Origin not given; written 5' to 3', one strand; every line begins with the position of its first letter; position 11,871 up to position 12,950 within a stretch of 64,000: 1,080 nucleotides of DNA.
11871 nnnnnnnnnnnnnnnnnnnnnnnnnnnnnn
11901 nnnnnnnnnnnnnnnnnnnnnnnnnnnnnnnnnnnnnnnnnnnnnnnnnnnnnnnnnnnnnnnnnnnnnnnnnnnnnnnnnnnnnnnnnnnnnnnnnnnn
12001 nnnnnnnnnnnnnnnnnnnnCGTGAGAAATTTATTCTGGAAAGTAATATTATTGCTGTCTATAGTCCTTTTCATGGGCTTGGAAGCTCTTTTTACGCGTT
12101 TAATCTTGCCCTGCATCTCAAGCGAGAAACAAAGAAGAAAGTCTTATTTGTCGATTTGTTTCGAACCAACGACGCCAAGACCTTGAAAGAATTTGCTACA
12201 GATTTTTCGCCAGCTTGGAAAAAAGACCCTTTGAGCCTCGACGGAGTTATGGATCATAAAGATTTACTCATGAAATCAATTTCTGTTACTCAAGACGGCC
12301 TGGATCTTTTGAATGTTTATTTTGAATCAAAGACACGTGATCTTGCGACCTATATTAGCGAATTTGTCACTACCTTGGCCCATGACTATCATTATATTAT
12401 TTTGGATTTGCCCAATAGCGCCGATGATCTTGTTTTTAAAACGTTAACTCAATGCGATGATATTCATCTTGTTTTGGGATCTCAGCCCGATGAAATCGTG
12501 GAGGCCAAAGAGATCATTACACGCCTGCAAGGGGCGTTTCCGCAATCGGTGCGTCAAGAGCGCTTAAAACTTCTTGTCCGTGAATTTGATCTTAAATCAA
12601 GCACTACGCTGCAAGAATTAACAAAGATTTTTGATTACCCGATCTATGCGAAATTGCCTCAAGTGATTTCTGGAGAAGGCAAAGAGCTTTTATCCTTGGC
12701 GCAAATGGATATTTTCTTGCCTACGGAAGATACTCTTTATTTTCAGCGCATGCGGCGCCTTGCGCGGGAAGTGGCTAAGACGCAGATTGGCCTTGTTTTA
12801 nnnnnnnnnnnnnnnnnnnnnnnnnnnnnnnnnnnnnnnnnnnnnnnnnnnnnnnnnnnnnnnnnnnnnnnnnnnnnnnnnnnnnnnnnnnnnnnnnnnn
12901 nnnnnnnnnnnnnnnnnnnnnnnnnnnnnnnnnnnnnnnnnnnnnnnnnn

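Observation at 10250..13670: cNMP-binding / pseudo-MinD-ParA / patatin phospholipase protein in a three-gene cluster with a lipoprotein and a Zn-ribbon membrane protein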

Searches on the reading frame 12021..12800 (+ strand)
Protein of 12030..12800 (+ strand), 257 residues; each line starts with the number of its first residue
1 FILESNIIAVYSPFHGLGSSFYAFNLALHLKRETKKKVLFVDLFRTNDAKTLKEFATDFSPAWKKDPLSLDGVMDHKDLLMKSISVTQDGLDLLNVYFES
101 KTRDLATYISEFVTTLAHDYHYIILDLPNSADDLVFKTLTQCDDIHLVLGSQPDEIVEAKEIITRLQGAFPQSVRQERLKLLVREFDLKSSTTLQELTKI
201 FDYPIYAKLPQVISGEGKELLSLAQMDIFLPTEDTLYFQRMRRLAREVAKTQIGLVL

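Call 3: search_protein_families(library=pfam, proteins=[window:12030-12800:+], max_evalue=1)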
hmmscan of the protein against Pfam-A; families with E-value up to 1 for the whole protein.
window:12030-12800:+ (257 aa): 3 families
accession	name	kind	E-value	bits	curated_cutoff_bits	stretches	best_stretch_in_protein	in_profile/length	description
PF13614.12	AAA_31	-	2.1e-05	25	27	1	6-148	2-146/177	AAA domain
PF10609.15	ParA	-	0.0024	17.8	27.1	1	6-157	4-149/246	NUBPL iron-transfer P-loop NTPase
PF06564.18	CBP_BcsQ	-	0.0027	17.7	21.3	1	105-213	101-197/234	Cellulose biosynthesis protein BcsQ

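Call 4: search_protein_families(library=ncbifam, proteins=[window:12030-12800:+], max_evalue=1)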
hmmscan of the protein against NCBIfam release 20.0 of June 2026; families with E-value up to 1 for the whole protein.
window:12030-12800:+ (257 aa): 8 families
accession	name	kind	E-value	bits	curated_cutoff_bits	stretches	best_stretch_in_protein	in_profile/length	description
TIGR03018.1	pepcterm_TyrKin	hypoth_equivalog_domain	7.9e-06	25.3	230.65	1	5-42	35-72/207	XrtA-associated tyrosine autokinase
NF041546.1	ParA_partition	equivalog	0.0026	17.3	180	1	109-167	66-124/203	ParA family partition ATPase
TIGR03815.1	CpaE_hom_Actino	equivalog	0.0031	16.7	154.45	1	5-171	111-274/340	septum site-determining protein Ssd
NF008669.0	PRK11670.1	equivalog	0.0071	15.3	348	1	6-141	108-236/369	iron-sulfur cluster carrier protein ApbC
NF041283.1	PrgP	equivalog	0.008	15.5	400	1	87-148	92-152/297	ParA superfamily DNA segregation protein PrgP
NF047398.1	AAA_KGGVGR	domain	0.05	13.9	90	0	6-43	3-39/190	KGGVGR-motif variant AAA ATPase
TIGR03371.1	cellulose_yhjQ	equivalog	0.056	12.9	157.85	1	8-200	4-191/246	cellulose biosynthesis protein BcsQ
NF007460.0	PRK10037.1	equivalog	0.081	12.3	399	1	113-148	109-146/250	cellulose biosynthesis protein BcsQ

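Call 39: predict_structure(alignment_id=A3)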
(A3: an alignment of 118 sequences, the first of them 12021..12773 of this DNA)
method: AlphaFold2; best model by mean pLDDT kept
length: 251 residues; sequences in the alignment: 118
mean_pLDDT: 89.9   pTM: 0.90
mean pLDDT of the five models: 89.9, 89.6, 89.4, 89.3, 88.7
residues with pLDDT >= 90: 167; 70-90: 75; 50-70: 7; < 50: 2
segments of 3 or more residues with pLDDT < 50: none
pLDDT, mean of each block of 10 residues (from residue 1): 70 94 97 97 94 81 92 89 94 95 76 86 96 85 93 92 94 85 90 82 95 85 94 94 97 93
secondary structure, 60 per line:
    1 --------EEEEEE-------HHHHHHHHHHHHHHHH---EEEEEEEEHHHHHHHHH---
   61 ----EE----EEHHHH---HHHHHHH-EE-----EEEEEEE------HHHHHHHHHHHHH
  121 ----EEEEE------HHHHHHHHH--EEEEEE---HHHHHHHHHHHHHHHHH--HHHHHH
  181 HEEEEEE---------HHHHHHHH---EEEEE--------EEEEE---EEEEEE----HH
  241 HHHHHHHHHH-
elements in order: E9-14 H22-37 E41-48 H49-57 H73-76 H80-86 E95-101 H108-120 E125-129 H136-144 E147-152 H156-172 H175-181 E182-187 H197-204 E208-212 E221-225 E229-234 H239-250

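Call 41: search_solved_structures(query=A4, max_evalue=1, show_alignments=3)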
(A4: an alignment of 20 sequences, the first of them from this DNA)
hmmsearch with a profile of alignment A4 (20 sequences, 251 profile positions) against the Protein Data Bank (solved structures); distinct sequences matched with E-value up to 1: 17.
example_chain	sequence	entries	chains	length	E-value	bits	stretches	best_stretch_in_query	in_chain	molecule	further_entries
3ea0_A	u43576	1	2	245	5.4e-13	52.2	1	14-244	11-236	ATPase, ParA family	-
3k9g_A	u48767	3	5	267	9.5e-08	35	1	8-153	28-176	PF-32 protein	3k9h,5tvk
8ray_B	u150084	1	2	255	1.2e-05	28.1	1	8-210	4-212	ParA family protein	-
6iub_A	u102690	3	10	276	0.00012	24.8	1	5-176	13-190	SpoOJ regulator (Soj)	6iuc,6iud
8jmj_A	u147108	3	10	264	0.00026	23.7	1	7-176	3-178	SpoOJ regulator (Soj)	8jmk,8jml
4v03_A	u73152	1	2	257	0.0022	20.7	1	120-213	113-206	SITE-DETERMINING PROTEIN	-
6u1q_A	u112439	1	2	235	0.0031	20.2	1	8-171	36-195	VpsO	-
4v02_A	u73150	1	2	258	0.004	19.8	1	120-213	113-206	SITE-DETERMINING PROTEIN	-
6riq_C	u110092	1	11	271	0.0058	19.3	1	70-215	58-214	Site-determining protein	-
1ion_A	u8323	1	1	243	0.014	18.1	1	8-163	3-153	PROBABLE CELL DIVISION INHIBITOR MIND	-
2ved_A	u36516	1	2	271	0.15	14.7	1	8-166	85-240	MEMBRANE PROTEIN CAPA1, PROTEIN TYROSINE KINASE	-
3bfv_A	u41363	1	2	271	0.15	14.7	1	8-166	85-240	Membrane protein CapA1, Protein tyrosine kinase,Protein tyrosine kinase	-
6j4j_H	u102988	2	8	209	0.15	14.7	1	19-51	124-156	Ferritin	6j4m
4jmp_A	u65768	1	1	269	0.16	14.6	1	8-166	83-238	C-terminal fragment of CapA, Protein tyrosine kinase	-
8zkc_A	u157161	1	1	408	0.29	13.7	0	8-38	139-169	Iron-sulfur cluster carrier protein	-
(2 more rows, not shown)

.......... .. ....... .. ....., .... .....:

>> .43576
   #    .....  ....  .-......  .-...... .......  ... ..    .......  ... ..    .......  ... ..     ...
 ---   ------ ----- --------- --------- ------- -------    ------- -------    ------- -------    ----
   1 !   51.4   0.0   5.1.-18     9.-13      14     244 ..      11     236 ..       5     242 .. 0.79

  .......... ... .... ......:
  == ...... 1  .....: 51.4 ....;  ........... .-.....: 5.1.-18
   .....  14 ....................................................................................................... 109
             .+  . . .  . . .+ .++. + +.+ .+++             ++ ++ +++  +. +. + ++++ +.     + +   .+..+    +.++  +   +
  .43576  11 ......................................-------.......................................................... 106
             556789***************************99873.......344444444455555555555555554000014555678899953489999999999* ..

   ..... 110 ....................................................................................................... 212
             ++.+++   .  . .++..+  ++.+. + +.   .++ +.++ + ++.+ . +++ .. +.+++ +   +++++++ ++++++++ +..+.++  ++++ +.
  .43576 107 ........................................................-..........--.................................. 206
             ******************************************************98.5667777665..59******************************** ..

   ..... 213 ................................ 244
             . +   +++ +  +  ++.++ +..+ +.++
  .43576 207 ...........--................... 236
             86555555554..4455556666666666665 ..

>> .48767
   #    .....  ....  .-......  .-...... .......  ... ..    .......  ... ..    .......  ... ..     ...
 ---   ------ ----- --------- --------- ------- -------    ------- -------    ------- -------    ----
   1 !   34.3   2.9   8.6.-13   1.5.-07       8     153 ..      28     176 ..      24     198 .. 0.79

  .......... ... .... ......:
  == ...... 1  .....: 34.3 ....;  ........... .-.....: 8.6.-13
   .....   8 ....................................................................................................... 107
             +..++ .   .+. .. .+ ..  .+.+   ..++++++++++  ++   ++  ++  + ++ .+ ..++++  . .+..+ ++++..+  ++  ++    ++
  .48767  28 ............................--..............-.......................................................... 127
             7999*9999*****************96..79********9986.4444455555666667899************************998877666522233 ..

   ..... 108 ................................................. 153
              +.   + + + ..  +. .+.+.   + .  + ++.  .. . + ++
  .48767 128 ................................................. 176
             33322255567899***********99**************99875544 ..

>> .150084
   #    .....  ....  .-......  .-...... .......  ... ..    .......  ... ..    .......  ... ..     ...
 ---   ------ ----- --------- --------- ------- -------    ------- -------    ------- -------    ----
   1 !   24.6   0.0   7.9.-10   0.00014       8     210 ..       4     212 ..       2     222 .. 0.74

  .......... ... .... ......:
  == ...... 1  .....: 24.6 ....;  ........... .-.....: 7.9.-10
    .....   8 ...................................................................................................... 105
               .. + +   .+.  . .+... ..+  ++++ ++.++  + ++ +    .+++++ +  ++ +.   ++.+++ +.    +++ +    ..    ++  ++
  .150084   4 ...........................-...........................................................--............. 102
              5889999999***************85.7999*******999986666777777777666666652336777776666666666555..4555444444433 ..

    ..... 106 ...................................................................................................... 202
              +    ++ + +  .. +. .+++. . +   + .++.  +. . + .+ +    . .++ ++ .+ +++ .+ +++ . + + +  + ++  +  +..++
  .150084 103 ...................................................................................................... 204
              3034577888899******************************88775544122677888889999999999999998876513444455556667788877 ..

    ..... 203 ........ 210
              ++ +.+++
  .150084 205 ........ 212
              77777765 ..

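Call 42: fold_search(model_id=the predicted structure, library=pdb)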
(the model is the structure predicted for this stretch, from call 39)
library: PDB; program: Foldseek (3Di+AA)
matches with E <= 10: 1653; with E <= 0.001: 359
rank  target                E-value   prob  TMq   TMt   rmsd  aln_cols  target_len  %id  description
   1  3ea0_B                1.5e-13  1.00  0.63  0.65   4.2       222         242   21  Crystal Structure of ParA Family ATPase from Chlorobium tepidum TLS (released 2008-09-23)
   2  3ea0_A                3.6e-13  1.00  0.63  0.65   4.2       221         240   21  Crystal Structure of ParA Family ATPase from Chlorobium tepidum TLS (released 2008-09-23)
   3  4rz2_B                2.4e-10  1.00  0.56  0.55   4.9       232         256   18  Crystal structure of the MinD-like ATPase FlhG (released 2015-03-04)
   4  4v02_A                4.6e-10  1.00  0.60  0.62   4.7       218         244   16  MinC:MinD cell division protein complex, Aquifex aeolicus (released 2015-01-14)
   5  3k9g                  6.2e-10  1.00  0.62  0.69   6.5       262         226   18  CRYSTAL STRUCTURE OF A PLASMID PARTITION PROTEIN FROM BORRELIA BURGDORFERI AT 2.25A RESOLUTION, iodide soak (released 2009-11-03)
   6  4v02_B                8.4e-10  1.00  0.58  0.60   5.5       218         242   16  MinC:MinD cell division protein complex, Aquifex aeolicus (released 2015-01-14)
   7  5j1j_B                9.0e-10  1.00  0.56  0.56   5.2       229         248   17  Structure of FleN-AMPPNP complex (released 2017-03-29)
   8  4rz3_A                1.9e-09  1.00  0.57  0.58   4.7       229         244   16  Crystal structure of the MinD-like ATPase FlhG (released 2015-03-04)
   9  4pfs_B                4.9e-09  1.00  0.60  0.61   5.8       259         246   17  Crystal Structure of Cobyrinic Acid a,c-diamide synthase from Mycobacterium smegmatis (released 2014-05-21)
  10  4rz2_A                5.2e-09  1.00  0.57  0.55   4.8       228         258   18  Crystal structure of the MinD-like ATPase FlhG (released 2015-03-04)
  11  1hyq                  5.9e-09  1.00  0.57  0.61   5.3       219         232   14  MIND BACTERIAL CELL DIVISION REGULATOR FROM A. FULGIDUS (released 2001-03-14)
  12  5tvk_A                6.3e-09  1.00  0.63  0.66   6.3       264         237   17  Crystal Structure of putative plasmid partition protein (BB_S35) from Borrelia burgdorferi B31 bound to AMPPNP (released 2016-11-23)
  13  3fkq                  6.3e-09  1.00  0.58  0.43   6.1       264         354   18  Crystal structure of NtrC-like two-domain protein (RER070207001320) from Eubacterium rectale at 2.10 A resolution (released 2009-01-06)
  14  3k9h_A                6.7e-09  1.00  0.62  0.68   6.3       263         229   17  Crystal structure of a plasmid partition protein from borrelia burgdorferi at 2.25A resolution (released 2009-11-03)
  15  2bek_B                9.0e-09  1.00  0.61  0.63   5.5       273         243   16  Structure of the bacterial chromosome segregation protein Soj (released 2005-01-12)
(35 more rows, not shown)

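Call 65: search_protein_representatives(alignment_id=A4)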
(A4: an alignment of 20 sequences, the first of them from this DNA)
Query: 20 sequences, 251 profile positions. Proteins with E-value up to 0.001 (for the whole library): 3605; up to 1e-10: 343; up to 1e-30: 35. The best 150 are listed.
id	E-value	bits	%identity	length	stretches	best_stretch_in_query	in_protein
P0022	6.0e-92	324.0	-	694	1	1-251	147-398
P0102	2.0e-85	302.6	-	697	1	2-251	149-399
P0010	1.1e-84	300.1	-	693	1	1-251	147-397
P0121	2.7e-78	279.2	-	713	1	2-250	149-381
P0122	9.0e-78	277.5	-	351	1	1-201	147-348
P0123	6.0e-72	258.4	-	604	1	7-251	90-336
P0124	1.3e-67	244.3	-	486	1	5-251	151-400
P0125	5.9e-60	219.2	-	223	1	87-251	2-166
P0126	7.4e-60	218.8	-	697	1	6-251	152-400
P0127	4.2e-54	200.0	-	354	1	3-189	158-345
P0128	4.8e-54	199.8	-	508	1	43-251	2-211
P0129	3.4e-52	193.8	-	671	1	1-251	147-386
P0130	7.9e-50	186.0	-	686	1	3-251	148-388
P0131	2.8e-47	177.7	-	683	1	2-251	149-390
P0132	2.9e-46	174.3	-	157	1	67-197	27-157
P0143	3.3e-36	141.4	-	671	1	2-251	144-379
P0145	4.1e-35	137.8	-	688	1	2-251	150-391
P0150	1.1e-31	126.6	-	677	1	2-251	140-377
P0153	2.3e-30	122.2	-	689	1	4-251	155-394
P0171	1.1e-22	97.0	-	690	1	7-251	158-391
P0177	4.7e-21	91.7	-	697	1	3-251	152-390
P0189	2.0e-18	83.1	-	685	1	7-251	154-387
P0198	6.7e-17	78.1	-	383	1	4-248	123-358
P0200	1.6e-16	76.9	-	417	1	5-213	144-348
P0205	3.4e-16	75.8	-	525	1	21-250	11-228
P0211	9.4e-16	74.4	-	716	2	7-250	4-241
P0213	1.4e-15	73.8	-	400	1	6-248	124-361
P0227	5.6e-15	71.8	-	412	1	6-245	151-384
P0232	9.7e-15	71.0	-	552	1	7-213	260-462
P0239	1.9e-14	70.1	-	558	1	8-249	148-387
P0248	7.5e-14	68.1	-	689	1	23-250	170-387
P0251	9.7e-14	67.8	-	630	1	5-249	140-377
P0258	1.4e-13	67.2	-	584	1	7-213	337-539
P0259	1.6e-13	67.1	-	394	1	5-250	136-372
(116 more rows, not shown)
